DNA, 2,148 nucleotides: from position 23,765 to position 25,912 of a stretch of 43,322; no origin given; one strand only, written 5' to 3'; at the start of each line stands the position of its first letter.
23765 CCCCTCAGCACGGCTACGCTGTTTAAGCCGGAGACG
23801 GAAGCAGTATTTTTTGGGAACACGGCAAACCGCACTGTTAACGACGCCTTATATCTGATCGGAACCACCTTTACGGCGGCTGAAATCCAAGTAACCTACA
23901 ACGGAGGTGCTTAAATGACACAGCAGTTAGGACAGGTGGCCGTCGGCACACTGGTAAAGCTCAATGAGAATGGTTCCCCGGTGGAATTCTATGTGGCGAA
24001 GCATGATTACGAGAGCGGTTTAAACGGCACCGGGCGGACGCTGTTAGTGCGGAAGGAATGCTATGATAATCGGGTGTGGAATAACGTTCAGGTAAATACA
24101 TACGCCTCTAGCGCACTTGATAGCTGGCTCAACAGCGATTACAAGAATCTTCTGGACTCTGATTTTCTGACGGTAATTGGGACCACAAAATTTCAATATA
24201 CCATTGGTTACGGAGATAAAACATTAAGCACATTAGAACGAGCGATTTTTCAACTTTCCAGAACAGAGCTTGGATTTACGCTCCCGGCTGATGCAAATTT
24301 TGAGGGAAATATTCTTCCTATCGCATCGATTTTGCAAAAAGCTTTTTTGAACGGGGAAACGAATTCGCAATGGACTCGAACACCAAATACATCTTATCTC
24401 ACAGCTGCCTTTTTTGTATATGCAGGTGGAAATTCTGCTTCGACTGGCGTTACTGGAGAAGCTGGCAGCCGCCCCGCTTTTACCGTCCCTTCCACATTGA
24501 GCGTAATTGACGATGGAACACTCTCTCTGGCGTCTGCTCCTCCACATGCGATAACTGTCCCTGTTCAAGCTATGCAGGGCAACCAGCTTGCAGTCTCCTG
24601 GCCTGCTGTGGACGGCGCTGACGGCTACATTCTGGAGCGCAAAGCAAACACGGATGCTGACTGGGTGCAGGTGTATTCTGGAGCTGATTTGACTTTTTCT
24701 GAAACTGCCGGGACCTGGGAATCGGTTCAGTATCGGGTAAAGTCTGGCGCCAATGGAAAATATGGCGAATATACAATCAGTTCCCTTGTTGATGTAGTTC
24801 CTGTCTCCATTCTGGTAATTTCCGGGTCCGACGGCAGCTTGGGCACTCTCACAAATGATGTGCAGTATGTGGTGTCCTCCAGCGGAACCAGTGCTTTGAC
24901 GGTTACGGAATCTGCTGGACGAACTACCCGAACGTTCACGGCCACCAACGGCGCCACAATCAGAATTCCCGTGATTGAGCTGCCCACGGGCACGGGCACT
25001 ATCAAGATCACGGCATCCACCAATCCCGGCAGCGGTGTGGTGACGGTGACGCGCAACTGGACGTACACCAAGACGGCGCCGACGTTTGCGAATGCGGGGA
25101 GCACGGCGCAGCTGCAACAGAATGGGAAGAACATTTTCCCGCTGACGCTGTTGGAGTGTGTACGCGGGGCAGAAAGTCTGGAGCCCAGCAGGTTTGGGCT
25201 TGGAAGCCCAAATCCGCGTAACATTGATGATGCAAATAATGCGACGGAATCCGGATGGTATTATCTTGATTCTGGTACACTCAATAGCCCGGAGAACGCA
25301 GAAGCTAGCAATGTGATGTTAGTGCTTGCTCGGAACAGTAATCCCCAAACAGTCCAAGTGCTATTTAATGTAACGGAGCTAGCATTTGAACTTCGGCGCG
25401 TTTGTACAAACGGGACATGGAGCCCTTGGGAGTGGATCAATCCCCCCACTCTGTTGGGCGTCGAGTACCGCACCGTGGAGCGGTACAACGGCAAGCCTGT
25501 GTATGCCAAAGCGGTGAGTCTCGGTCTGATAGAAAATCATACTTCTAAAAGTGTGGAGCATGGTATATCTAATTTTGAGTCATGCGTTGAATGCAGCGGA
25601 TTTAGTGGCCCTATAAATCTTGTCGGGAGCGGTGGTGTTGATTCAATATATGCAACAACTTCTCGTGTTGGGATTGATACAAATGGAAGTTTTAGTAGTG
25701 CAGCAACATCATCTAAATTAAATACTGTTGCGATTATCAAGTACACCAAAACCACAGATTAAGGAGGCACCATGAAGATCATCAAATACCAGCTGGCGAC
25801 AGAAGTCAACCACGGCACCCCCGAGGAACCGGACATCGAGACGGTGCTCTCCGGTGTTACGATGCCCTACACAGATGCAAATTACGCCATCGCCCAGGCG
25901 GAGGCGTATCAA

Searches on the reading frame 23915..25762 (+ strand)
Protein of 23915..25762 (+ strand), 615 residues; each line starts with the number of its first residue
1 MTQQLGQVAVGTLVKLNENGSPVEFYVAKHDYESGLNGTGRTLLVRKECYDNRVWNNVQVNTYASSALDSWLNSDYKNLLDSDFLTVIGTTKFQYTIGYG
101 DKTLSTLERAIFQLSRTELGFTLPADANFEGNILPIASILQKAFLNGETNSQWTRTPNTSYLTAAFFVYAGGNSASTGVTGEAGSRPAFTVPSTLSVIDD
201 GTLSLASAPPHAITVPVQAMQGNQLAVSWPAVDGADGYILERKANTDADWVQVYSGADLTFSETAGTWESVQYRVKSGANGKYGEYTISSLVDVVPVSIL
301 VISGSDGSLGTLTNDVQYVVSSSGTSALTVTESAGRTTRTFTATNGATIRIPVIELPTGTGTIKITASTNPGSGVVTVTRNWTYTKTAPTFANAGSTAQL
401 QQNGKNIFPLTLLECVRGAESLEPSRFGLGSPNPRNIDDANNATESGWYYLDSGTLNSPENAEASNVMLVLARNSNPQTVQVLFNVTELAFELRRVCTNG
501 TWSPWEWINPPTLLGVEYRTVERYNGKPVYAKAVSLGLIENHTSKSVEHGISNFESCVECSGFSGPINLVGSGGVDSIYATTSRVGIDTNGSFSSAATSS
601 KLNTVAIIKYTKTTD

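Call 79: search_protein_families(library=pfam, proteins=[window:23915-25762:+], max_evalue=0.0001)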
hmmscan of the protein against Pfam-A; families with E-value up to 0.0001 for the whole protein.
window:23915-25762:+ (615 aa): 1 family
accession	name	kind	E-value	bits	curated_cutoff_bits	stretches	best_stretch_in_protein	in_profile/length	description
PF19789.6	DUF6273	-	5.1e-19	69.2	23.5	1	40-193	2-172/172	Domain of unknown function (DUF6273)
